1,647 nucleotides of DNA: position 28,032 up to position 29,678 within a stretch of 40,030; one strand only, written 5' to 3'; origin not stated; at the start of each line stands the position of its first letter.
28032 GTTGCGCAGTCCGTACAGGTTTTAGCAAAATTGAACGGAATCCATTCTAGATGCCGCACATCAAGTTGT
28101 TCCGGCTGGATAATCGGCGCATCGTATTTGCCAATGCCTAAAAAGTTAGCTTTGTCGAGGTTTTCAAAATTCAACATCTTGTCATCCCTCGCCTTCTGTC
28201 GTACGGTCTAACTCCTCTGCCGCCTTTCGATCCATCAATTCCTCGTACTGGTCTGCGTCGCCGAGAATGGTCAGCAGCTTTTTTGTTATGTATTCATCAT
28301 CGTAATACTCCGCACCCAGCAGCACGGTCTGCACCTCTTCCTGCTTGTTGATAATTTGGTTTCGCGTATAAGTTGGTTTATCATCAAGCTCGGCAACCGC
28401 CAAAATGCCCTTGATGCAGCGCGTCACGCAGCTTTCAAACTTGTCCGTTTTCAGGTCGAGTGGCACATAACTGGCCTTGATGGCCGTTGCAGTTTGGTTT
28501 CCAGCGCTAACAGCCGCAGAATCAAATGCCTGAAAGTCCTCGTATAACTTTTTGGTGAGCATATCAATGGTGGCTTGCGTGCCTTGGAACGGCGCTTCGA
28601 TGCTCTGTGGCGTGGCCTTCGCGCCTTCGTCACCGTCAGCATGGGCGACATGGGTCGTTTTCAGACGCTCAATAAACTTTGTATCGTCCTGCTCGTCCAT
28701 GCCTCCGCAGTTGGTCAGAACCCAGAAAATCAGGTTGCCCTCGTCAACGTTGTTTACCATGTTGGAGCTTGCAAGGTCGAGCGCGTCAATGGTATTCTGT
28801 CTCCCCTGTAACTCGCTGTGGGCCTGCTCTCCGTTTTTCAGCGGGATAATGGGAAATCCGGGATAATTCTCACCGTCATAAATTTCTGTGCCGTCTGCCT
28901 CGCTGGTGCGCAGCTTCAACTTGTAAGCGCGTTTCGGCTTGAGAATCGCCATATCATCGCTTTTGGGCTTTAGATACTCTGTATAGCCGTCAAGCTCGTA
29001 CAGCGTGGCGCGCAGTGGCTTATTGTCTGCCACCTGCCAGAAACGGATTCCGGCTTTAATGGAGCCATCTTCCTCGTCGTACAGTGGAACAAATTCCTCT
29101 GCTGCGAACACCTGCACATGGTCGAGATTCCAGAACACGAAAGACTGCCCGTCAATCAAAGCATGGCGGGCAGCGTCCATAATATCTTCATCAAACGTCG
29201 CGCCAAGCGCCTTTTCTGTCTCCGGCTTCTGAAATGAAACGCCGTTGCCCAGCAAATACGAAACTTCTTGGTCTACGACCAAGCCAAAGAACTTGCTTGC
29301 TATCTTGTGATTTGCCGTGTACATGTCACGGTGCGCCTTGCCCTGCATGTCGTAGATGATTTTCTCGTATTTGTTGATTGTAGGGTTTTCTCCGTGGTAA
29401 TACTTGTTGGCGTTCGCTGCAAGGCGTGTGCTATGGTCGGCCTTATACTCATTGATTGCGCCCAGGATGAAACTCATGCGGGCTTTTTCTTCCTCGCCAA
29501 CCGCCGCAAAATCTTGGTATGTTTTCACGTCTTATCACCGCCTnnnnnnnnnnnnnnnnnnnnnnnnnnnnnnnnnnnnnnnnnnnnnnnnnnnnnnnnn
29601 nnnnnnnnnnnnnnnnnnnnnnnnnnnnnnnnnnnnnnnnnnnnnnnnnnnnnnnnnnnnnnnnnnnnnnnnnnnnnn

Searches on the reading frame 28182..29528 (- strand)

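Call 12: search_protein_families(library=phrogs, proteins=[window:28182-29528:-], max_evalue=0.001)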
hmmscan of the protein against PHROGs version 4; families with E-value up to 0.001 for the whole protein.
window:28182-29528:- (448 aa): 4 families
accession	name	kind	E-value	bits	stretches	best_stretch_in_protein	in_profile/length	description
phrog_64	-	head and packaging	1.1e-47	163.7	1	14-438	71-498/547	portal protein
phrog_9064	-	head and packaging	2.8e-07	31.4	1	244-373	8-131/228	portal protein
phrog_104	-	head and packaging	0.00012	21.9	1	113-204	132-217/550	portal protein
phrog_8065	-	unknown function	0.0002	22.5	1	6-105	30-119/165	-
